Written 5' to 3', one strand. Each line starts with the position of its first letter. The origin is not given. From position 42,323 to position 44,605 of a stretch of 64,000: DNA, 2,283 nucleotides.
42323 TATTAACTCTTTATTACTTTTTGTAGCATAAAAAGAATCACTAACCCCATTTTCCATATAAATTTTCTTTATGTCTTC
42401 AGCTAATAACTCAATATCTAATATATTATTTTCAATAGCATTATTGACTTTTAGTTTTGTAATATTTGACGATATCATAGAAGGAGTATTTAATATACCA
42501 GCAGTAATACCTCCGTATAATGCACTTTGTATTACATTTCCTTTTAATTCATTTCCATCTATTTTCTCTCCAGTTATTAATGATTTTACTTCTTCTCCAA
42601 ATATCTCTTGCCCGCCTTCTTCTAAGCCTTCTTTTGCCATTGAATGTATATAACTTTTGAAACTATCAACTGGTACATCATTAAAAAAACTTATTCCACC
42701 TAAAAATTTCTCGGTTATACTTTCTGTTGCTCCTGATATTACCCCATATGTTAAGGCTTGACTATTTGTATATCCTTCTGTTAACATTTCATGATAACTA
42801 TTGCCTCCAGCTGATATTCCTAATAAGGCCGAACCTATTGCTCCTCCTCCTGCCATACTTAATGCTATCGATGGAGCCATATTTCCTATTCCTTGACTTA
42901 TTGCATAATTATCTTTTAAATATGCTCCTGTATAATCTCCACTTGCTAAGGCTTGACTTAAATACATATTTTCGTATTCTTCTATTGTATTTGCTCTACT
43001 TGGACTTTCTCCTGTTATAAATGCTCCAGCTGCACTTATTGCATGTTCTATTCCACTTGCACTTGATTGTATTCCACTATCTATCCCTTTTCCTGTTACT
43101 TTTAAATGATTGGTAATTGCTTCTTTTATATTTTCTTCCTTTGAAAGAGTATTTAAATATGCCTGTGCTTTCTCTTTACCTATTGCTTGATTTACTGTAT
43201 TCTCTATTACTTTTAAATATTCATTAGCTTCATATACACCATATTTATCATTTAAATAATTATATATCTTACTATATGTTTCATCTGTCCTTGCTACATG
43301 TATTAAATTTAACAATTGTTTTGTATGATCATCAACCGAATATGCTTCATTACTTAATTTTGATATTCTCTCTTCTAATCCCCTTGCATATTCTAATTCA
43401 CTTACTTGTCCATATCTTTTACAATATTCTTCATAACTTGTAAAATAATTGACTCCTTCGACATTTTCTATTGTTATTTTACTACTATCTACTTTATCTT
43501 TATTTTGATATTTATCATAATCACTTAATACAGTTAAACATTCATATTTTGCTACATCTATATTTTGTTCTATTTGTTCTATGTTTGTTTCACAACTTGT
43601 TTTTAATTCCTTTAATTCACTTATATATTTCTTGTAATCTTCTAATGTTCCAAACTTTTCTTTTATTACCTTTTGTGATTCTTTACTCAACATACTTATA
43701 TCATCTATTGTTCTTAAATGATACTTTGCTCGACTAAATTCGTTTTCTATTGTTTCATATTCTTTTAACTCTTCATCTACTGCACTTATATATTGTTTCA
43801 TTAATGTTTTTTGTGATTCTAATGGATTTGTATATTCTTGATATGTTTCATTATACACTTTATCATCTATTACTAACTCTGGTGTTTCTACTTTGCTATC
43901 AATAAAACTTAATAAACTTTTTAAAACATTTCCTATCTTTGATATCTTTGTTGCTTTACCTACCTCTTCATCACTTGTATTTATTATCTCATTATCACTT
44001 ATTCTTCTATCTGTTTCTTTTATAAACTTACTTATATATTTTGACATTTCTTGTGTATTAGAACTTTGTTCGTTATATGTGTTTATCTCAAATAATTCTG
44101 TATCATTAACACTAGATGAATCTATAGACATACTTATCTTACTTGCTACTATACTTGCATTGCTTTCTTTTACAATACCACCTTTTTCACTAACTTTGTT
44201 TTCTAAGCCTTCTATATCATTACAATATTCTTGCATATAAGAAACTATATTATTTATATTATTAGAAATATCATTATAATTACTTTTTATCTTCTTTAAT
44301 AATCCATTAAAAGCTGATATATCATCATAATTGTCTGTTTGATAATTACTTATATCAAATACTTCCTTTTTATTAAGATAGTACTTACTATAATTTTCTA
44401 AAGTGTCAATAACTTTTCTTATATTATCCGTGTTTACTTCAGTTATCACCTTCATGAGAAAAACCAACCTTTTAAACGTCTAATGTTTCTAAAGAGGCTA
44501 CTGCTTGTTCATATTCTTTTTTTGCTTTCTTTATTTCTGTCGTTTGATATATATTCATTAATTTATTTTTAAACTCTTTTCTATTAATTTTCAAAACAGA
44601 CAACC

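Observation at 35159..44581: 2108-bp perfect direct repeat creates two LXG genes with identical 664-aa N-termini and unrelated C-termini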

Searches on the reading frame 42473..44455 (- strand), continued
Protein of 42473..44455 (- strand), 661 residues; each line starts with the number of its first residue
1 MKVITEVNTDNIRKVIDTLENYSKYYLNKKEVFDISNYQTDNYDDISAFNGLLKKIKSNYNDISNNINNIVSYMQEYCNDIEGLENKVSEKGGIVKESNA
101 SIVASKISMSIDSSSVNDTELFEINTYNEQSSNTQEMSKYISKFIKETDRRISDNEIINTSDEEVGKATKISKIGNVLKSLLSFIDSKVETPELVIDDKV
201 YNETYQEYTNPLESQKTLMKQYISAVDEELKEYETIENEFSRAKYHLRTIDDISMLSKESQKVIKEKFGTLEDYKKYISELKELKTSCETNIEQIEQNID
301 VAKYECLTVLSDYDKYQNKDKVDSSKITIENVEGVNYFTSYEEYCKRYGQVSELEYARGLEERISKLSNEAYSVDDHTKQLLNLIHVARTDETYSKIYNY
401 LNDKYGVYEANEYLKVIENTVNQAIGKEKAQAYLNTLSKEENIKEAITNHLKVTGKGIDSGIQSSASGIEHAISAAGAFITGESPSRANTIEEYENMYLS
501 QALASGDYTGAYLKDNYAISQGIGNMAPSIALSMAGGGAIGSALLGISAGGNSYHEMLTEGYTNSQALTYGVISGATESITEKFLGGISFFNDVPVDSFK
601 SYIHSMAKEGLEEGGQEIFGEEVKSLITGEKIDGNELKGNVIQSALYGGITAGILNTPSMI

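Call 80: fold_search(model_id=the predicted structure, library=pdb)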
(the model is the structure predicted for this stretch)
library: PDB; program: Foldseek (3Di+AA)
matches with E <= 10: 166; with E <= 0.001: 0
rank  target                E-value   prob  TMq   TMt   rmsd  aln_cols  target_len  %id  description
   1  8snb_8D               5.4e-01  0.08  0.07  0.11  65.7       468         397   13  atomic model of sea urchin sperm doublet microtubule (48-nm periodicity) (released 2023-06-28)
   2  6h2f_J                5.6e-01  0.08  0.07  0.12  44.6       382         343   11  Structure of the pre-pore AhlB of the tripartite alpha-pore forming toxin, AHL, from Aeromonas hydrophila. (released 2019-07-10)
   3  9e2i_D                6.1e-01  0.09  0.10  0.11  35.5       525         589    8  Variediene synthase with six cyclases (released 2025-05-21)
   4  8auc_B                6.7e-01  0.06  0.07  0.08  45.3       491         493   11  Structure of peptidoglycan hydrolase Cg1735 from Corynebacterium glutamicum, trigonal crystal form (released 2023-01-18)
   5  9jxo_A                7.0e-01  0.09  0.11  0.12  30.7       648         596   10  Cryo-EM structure of human XPR1-G621A (released 2025-08-27)
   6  8otz_C8               7.6e-01  0.06  0.07  0.10  72.4       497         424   13  48-nm repeat of the native axonemal doublet microtubule from bovine sperm (released 2023-11-22)
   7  6grj_B                7.9e-01  0.07  0.07  0.13  44.4       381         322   12  Structure of the AhlB pore of the tripartite alpha-pore forming toxin, AHL, from Aeromonas hydrophila. (released 2019-07-03)
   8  9cpb_6G               7.9e-01  0.07  0.07  0.11  73.0       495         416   12  Atomic model of bovine Fallopian tube cilia doublet microtubule (48-nm periodicity) (released 2024-10-30)
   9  6hco_A                1.0e+00  0.11  0.11  0.12  23.7       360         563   12  Cryo-EM structure of the ABCG2 E211Q mutant bound to estrone 3-sulfate and 5D3-Fab (released 2018-11-07)
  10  7a0g_HHH              1.0e+00  0.07  0.08  0.14  42.8       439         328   11  Structure of the SmhB pore of the tripartite alpha-pore forming toxin, Smh, from Serratia marcescens. (released 2021-03-31)
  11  6grj_I                1.0e+00  0.04  0.06  0.11  43.0       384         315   10  Structure of the AhlB pore of the tripartite alpha-pore forming toxin, AHL, from Aeromonas hydrophila. (released 2019-07-03)
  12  9jcs                  1.0e+00  0.04  0.08  0.05  34.2       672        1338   10  Multidrug resistance-associated protein 2 in complex with MK-571 (released 2026-04-01)
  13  7a0g_III              1.1e+00  0.05  0.07  0.12  44.6       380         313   13  Structure of the SmhB pore of the tripartite alpha-pore forming toxin, Smh, from Serratia marcescens. (released 2021-03-31)
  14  6grj_F                1.1e+00  0.04  0.06  0.11  43.6       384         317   11  Structure of the AhlB pore of the tripartite alpha-pore forming toxin, AHL, from Aeromonas hydrophila. (released 2019-07-03)
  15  8iyj_A2               1.3e+00  0.06  0.07  0.11  70.6       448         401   13  Cryo-EM structure of the 48-nm repeat doublet microtubule from mouse sperm (released 2023-07-05)
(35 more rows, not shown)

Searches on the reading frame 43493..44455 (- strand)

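Call 9: search_protein_families(library=pfam, proteins=[window:43493-44455:-], max_evalue=1)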
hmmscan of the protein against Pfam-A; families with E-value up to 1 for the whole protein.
seq(321 aa): 12 families
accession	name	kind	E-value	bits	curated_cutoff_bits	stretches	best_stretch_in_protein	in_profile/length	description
PF04012.17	PspA_IM30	-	0.011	15.8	33.9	1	172-300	4-122/220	PspA/IM30 family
PF05960.17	DUF885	-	0.017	15.2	32.4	1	225-316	46-148/532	Bacterial protein of unknown function (DUF885)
PF02050.21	FliJ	-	0.06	14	28.4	0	253-303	21-79/123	Flagellar FliJ protein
PF10473.14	CENP-F_leu_zip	-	0.13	12.8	34.5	1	219-300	40-117/140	Leucine-rich repeats of kinetochore protein Cenp-F/LEK1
PF06785.16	UPF0242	-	0.2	12.1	33.5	1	208-310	91-191/194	Uncharacterised protein family (UPF0242) N-terminus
PF22127.1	NtdA_N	-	0.24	11.7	27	1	169-206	3-40/66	NTD biosynthesis operon protein NtdA, N-terminal domain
PF07889.17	DUF1664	-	0.34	11.4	34.6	0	208-263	53-106/124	Protein of unknown function (DUF1664)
PF19174.5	DUF5856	-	0.53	11.8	34.6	0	11-81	19-90/94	Family of unknown function (DUF5856)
PF06825.17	HSBP1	-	0.59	10.4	28.6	0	50-82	8-40/51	Heat shock factor binding protein 1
PF05335.18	DUF745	-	0.59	10.3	33.3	0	205-299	78-169/183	Protein of unknown function (DUF745)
PF12709.12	Fungal_TACC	-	0.8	10.7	27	0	258-311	20-73/77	Fungal Transforming acidic coiled-coil (TACC) proteins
PF07544.18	Med9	-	0.97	10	26.9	0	271-297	35-61/80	RNA polymerase II transcription mediator complex subunit 9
